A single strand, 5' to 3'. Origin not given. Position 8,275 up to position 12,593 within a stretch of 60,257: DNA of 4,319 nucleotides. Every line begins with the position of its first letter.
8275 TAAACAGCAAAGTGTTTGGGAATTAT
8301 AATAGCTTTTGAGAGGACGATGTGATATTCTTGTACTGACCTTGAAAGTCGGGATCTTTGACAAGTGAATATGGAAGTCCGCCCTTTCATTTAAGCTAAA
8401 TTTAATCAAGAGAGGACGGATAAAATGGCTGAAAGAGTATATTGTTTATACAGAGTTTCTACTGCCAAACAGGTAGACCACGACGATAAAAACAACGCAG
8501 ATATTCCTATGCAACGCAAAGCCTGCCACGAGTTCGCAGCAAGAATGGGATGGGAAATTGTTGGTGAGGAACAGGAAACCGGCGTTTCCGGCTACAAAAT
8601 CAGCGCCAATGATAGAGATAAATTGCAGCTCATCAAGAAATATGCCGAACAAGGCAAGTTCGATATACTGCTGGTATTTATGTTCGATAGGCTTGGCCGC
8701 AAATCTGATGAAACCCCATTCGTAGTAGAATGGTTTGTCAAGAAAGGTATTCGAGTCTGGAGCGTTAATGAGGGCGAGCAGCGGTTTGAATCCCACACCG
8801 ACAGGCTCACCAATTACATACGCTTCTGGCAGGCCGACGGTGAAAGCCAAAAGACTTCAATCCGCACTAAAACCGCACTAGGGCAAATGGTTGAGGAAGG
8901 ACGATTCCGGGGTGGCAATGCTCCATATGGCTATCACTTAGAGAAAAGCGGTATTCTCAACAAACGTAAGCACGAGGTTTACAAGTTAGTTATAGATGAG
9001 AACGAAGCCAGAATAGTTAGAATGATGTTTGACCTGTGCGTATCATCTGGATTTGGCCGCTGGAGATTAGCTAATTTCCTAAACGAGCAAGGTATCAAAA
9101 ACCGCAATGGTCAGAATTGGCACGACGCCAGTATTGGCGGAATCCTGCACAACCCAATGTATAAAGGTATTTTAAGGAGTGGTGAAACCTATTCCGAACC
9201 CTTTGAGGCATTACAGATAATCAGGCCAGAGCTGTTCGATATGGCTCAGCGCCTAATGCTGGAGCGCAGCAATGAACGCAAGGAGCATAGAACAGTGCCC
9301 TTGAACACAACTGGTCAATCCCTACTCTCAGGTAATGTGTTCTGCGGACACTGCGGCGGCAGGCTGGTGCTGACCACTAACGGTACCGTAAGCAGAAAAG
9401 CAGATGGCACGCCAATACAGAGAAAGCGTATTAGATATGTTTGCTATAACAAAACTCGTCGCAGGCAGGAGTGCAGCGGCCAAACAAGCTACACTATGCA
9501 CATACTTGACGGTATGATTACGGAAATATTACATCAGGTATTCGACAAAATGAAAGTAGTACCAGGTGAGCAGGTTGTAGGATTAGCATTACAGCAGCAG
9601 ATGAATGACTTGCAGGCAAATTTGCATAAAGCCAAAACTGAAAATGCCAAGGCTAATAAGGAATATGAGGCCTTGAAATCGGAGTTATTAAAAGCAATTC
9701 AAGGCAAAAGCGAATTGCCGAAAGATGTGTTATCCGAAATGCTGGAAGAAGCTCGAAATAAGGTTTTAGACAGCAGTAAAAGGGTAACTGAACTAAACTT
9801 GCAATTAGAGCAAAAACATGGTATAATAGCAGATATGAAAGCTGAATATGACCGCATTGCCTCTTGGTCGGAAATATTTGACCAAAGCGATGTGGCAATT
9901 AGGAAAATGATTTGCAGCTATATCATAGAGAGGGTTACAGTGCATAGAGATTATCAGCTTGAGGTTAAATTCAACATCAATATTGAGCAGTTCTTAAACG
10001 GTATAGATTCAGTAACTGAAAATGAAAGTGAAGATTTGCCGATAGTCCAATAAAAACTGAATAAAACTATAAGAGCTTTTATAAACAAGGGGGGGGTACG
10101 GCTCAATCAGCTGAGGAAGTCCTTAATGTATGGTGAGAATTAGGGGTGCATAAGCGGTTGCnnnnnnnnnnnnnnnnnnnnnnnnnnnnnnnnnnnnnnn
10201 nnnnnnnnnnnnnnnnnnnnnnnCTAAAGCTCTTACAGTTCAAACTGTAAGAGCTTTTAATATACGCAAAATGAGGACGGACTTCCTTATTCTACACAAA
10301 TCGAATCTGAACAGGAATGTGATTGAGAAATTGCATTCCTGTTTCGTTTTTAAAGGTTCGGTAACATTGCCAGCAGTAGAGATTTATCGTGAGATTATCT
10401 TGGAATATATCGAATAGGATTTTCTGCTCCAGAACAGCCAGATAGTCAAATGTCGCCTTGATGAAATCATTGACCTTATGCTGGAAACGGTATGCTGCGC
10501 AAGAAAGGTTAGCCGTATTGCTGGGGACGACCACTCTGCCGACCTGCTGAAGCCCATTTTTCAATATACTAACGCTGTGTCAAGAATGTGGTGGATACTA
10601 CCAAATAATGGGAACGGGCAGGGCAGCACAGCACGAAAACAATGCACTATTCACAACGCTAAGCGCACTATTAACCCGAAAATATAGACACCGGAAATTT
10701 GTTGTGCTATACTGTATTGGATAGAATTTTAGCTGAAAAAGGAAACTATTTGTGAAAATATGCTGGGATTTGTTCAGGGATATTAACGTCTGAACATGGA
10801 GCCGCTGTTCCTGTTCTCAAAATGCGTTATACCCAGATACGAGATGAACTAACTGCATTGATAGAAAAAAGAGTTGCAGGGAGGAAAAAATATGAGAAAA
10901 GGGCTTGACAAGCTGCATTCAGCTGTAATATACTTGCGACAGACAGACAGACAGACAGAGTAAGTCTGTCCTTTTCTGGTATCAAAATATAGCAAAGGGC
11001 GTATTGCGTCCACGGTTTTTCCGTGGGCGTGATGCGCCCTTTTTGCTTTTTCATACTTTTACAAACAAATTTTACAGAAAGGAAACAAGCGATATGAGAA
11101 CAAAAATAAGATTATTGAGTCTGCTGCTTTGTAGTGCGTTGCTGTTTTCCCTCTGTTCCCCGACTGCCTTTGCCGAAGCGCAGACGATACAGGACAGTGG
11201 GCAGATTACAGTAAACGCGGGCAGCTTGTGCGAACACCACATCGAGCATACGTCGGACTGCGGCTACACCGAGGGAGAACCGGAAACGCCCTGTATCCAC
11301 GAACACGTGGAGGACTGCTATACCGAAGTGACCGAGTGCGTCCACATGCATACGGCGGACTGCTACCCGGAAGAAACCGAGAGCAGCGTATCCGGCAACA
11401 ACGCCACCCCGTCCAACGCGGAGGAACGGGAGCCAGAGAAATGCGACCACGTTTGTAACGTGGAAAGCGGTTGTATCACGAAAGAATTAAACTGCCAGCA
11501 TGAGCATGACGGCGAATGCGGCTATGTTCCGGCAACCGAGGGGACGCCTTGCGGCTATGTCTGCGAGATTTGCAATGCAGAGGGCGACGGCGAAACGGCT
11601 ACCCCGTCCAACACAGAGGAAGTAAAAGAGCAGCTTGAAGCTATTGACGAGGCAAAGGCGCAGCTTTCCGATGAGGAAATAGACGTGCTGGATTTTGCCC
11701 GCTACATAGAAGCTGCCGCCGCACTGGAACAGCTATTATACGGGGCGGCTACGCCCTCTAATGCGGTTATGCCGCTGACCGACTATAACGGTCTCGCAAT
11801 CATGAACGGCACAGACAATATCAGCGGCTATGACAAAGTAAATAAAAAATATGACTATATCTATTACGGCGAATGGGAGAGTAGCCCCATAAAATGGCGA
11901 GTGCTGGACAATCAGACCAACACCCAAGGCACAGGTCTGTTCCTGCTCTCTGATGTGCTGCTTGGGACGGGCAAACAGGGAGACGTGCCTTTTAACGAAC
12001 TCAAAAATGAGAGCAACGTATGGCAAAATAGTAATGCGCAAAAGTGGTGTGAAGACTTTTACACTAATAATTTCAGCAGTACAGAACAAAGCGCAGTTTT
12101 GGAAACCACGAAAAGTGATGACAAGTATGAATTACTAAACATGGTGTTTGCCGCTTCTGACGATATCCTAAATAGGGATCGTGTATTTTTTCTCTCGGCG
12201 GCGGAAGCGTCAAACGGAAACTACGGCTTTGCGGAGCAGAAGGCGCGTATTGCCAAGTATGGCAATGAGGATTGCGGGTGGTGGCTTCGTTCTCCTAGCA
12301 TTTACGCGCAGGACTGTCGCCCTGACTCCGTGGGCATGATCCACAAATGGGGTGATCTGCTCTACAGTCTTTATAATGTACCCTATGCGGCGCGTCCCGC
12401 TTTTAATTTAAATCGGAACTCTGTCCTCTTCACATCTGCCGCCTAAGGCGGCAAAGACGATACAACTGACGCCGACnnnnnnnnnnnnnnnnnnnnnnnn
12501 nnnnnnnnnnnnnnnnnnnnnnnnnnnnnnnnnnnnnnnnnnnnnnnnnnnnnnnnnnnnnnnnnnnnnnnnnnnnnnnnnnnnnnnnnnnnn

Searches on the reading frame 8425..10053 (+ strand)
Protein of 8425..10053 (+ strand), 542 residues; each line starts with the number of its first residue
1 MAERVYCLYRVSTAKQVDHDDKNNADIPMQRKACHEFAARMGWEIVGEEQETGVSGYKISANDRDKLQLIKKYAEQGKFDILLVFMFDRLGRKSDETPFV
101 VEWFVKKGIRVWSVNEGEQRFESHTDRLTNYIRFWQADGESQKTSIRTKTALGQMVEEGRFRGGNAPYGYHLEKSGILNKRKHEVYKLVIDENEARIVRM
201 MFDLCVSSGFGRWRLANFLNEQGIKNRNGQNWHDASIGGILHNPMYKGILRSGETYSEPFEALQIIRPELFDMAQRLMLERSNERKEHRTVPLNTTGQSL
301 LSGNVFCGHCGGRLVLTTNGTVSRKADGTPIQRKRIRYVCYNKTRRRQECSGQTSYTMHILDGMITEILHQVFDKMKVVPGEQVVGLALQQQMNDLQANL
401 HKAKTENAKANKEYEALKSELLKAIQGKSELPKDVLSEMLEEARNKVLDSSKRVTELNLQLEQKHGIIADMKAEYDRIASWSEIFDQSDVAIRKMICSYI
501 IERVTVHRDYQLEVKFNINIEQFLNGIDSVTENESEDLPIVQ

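Call 6: search_protein_families(library=pfam, proteins=[window:8425-10053:+], max_evalue=0.01)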
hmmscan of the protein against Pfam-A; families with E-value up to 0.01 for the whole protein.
window:8425-10053:+ (542 aa): 3 families
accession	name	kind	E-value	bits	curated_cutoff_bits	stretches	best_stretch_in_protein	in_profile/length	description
PF00239.26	Resolvase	-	1.2e-20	74.6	23.3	1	6-160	2-144/145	Resolvase, N terminal domain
PF07508.19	Recombinase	-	2.3e-14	53.9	21.1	1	192-281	1-102/102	Recombinase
PF13408.12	Zn_ribbon_recom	-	2.6e-09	37.7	25.3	1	300-366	1-54/58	Recombinase zinc beta ribbon domain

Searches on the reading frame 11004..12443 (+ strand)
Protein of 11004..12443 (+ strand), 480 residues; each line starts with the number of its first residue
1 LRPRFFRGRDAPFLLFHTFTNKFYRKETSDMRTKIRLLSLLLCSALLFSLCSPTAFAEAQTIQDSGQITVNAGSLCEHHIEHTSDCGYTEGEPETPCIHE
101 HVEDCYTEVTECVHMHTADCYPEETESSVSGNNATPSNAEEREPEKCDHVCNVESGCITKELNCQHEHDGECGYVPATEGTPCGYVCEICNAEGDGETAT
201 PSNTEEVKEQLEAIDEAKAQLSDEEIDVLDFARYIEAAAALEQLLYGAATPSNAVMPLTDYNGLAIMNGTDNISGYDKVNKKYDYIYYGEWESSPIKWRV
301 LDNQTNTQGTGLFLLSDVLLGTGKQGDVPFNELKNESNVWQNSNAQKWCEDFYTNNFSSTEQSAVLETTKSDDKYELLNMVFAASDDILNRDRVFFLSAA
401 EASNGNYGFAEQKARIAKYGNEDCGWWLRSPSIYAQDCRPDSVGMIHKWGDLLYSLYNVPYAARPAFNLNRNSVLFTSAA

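Call 95: search_protein_families(library=pfam, proteins=[window:11004-12443:+], max_evalue=0.00001)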
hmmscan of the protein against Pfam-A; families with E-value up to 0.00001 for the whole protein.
window:11004-12443:+ (480 aa): 1 family
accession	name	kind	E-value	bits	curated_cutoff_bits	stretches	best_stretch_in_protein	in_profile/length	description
PF19789.6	DUF6273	-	7.1e-14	52.5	23.5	1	325-470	19-171/172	Domain of unknown function (DUF6273)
